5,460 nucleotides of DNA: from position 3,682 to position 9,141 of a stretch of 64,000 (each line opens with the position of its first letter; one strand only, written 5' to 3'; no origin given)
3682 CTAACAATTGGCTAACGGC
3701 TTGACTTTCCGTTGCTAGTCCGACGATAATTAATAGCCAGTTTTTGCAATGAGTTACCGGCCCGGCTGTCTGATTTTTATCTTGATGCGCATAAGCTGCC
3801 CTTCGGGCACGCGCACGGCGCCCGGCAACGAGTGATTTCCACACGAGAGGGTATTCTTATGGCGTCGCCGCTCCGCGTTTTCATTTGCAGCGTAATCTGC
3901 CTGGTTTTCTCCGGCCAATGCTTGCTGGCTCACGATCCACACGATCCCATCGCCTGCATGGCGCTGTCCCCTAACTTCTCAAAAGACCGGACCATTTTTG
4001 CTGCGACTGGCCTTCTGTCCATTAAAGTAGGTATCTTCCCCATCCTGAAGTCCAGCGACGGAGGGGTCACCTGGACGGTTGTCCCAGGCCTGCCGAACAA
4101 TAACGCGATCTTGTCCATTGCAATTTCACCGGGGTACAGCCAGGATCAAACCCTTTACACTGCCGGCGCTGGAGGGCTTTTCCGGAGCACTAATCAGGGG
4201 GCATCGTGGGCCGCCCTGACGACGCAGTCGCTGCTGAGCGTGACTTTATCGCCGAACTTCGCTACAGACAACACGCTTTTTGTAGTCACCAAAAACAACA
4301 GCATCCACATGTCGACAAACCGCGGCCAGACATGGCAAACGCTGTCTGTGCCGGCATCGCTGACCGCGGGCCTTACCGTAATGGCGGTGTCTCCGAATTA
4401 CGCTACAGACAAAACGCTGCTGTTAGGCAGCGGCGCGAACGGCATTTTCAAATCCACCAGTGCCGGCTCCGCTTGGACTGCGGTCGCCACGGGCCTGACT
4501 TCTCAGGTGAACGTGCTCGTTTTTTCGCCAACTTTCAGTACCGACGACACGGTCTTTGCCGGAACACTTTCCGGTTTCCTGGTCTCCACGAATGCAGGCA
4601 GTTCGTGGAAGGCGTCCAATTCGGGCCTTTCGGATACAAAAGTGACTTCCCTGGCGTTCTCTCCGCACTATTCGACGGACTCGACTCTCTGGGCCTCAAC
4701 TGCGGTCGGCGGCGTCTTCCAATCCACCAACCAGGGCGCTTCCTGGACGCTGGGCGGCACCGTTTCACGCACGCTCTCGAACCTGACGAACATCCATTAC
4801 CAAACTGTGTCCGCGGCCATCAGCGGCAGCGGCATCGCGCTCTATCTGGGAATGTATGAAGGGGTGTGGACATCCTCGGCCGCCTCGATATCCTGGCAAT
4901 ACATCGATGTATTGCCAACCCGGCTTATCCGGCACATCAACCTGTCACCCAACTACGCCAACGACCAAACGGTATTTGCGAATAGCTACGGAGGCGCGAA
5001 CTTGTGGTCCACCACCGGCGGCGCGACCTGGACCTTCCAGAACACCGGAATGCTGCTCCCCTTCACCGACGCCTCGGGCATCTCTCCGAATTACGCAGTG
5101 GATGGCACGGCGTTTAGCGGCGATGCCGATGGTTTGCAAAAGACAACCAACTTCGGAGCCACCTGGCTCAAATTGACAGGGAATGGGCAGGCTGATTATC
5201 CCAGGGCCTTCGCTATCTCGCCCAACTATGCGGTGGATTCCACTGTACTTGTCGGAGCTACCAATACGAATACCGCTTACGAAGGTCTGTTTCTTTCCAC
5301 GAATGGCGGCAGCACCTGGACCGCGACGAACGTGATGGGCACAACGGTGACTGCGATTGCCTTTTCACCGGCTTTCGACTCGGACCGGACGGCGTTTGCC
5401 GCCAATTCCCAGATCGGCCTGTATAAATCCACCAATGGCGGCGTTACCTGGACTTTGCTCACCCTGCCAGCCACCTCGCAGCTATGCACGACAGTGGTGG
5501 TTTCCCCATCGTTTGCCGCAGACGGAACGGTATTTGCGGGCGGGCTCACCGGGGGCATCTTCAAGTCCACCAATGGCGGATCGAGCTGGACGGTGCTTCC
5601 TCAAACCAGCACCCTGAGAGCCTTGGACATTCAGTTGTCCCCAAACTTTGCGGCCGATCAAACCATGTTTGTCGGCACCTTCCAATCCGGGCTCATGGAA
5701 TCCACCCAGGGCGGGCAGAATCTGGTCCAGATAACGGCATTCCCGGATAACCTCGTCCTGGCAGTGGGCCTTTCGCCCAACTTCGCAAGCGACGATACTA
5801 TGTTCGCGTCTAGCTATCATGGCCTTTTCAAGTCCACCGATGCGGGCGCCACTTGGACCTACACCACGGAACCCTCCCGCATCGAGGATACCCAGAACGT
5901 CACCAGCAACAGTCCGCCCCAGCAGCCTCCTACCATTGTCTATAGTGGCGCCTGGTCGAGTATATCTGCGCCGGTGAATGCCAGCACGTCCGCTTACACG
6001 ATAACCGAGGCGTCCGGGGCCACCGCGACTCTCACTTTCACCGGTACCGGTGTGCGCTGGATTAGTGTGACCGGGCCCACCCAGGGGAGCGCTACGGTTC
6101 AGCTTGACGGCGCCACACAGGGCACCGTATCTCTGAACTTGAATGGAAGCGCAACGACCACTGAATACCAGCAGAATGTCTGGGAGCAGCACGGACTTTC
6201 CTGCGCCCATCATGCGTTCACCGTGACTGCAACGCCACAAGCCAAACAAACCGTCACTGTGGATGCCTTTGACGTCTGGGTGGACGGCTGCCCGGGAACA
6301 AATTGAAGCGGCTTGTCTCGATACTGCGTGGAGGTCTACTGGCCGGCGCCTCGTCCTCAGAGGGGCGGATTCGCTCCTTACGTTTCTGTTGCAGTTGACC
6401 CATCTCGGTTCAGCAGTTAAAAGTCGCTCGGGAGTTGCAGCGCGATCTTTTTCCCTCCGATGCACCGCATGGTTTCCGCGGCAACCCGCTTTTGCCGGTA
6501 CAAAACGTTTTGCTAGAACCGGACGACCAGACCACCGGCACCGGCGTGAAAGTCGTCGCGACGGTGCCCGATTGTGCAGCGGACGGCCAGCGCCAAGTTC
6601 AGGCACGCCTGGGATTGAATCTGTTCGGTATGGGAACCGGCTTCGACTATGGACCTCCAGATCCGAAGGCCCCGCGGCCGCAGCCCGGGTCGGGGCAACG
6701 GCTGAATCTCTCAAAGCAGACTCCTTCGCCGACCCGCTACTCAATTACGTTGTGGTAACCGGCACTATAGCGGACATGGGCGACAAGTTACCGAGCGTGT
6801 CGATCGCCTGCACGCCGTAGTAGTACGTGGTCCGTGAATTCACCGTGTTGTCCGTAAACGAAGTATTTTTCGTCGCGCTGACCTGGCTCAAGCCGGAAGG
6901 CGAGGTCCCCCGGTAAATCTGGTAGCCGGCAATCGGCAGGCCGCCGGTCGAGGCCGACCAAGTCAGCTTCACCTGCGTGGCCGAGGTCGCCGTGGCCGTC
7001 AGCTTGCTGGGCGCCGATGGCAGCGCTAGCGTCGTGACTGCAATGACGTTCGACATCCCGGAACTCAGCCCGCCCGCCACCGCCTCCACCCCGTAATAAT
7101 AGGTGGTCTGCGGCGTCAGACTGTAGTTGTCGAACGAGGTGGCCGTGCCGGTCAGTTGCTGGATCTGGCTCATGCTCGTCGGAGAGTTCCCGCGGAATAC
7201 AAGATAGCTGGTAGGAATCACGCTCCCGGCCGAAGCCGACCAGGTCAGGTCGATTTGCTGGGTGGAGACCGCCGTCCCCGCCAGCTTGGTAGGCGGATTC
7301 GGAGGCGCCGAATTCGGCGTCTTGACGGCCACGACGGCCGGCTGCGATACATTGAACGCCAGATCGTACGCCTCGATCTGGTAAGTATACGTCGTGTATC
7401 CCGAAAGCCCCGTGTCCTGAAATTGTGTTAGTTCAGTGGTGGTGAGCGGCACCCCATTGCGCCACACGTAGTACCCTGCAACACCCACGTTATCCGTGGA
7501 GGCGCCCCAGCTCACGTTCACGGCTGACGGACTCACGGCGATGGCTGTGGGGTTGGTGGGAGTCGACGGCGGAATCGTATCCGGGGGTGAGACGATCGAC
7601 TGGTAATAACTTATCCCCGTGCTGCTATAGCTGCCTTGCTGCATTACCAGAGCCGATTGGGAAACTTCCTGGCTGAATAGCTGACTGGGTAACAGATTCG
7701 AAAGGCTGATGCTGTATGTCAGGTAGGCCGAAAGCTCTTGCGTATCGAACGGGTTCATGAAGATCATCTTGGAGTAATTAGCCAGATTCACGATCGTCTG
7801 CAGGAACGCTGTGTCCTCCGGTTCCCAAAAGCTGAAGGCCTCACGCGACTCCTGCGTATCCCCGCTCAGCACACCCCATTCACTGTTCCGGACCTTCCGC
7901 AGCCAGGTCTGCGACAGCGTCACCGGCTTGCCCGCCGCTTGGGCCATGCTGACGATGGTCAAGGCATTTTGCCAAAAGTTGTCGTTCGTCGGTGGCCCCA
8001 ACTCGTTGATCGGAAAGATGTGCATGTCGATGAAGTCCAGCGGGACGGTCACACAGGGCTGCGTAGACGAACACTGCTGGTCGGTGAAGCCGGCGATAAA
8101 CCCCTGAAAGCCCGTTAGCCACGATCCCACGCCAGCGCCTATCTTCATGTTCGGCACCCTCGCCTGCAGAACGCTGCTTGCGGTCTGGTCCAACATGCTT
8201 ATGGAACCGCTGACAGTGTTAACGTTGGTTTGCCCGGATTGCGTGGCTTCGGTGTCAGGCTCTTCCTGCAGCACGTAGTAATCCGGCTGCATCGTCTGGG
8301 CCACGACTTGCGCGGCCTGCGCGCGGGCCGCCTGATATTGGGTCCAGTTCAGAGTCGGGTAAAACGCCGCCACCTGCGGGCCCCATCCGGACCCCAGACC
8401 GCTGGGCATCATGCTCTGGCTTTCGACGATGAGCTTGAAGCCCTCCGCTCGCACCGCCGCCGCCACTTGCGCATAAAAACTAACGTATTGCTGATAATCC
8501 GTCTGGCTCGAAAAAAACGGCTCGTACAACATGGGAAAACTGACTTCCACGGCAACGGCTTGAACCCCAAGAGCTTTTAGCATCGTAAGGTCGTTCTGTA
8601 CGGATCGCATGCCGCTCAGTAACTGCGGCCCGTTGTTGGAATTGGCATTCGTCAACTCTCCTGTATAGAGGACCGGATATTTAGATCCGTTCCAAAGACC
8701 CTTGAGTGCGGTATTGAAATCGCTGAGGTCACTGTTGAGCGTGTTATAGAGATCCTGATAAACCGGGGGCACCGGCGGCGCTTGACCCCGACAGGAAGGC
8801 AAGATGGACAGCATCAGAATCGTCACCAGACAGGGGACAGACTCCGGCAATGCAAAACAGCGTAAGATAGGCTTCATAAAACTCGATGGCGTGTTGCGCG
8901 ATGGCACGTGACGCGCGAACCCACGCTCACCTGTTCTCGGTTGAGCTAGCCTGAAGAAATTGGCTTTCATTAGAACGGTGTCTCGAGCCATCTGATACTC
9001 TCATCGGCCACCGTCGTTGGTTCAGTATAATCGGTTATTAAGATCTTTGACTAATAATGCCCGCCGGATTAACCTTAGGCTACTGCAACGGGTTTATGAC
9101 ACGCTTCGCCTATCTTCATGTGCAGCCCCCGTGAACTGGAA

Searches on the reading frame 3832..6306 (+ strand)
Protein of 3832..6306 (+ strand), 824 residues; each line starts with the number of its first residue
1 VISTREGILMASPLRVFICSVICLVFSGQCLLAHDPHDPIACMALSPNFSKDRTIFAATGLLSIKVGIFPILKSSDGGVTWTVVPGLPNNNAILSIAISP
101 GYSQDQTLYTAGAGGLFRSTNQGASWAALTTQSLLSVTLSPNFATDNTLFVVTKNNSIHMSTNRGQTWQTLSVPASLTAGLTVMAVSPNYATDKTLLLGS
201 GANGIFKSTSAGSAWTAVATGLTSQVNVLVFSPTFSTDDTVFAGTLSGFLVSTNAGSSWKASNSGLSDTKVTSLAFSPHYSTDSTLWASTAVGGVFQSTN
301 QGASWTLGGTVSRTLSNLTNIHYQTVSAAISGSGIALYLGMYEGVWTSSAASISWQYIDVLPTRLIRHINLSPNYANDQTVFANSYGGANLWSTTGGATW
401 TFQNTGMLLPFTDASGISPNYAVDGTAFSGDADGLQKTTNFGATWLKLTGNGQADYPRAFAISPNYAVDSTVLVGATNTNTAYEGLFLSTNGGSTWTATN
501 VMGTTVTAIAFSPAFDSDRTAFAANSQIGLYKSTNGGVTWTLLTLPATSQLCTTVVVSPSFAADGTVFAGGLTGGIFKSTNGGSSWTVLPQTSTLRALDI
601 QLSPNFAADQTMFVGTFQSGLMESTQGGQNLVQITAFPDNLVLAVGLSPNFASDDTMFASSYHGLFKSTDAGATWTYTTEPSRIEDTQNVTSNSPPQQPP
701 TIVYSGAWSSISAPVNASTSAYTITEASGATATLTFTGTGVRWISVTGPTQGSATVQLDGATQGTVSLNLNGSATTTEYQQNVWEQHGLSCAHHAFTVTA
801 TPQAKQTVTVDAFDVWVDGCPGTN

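Call 60: search_protein_families(library=pfam, proteins=[window:3832-6306:+], max_evalue=0.0001)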
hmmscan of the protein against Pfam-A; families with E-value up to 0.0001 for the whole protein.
window:3832-6306:+ (824 aa): 4 families
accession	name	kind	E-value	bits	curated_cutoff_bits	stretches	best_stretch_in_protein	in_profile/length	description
PF15902.12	Sortilin-Vps10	-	2.8e-25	89.5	33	1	116-220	3-114/446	Sortilin, neurotensin receptor 3,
PF14870.12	PSII_BNR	-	4.6e-11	43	27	1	71-325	40-286/303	Photosynthesis system II assembly factor YCF48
PF02012.26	BNR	-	5.7e-10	38.1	27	0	531-541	1-11/12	BNR/Asp-box repeat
PF21471.3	Reelin_subrepeat-B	-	4e-05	23.8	27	0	486-545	17-77/127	Reelin subrepeat B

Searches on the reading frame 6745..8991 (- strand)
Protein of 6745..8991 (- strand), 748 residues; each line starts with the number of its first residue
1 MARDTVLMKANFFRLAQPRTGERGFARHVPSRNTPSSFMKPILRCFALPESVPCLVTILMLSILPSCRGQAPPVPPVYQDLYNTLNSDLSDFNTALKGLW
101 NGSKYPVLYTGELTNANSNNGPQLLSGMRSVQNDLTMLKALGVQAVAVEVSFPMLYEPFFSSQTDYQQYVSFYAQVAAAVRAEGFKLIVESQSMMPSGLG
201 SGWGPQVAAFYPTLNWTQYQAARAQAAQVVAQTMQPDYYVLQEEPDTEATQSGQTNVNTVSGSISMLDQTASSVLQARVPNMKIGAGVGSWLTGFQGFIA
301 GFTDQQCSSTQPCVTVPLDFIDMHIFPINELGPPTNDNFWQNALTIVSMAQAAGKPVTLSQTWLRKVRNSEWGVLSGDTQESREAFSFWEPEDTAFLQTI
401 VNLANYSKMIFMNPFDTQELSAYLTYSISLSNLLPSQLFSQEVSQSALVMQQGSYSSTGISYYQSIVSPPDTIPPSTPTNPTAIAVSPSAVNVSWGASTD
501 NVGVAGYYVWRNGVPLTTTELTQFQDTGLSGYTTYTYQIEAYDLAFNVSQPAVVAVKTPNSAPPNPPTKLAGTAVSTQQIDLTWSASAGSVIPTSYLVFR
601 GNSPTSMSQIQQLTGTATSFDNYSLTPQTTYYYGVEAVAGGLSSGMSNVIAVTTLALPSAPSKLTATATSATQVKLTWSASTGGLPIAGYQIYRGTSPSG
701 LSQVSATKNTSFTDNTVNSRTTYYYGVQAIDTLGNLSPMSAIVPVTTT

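Call 60: search_protein_families(library=pfam, proteins=[window:6745-8991:-], max_evalue=0.0001)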
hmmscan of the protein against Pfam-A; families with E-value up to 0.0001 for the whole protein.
window:6745-8991:- (748 aa): 2 families
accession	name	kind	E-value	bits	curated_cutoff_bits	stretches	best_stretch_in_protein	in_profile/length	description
PF00041.27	fn3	-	5.6e-17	62.2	25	2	659-743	1-81/84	Fibronectin type III domain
PF25814.1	fn3_SORL1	-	2.4e-05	24.7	27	0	660-742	4-82/90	SORL1-like, fn3 domain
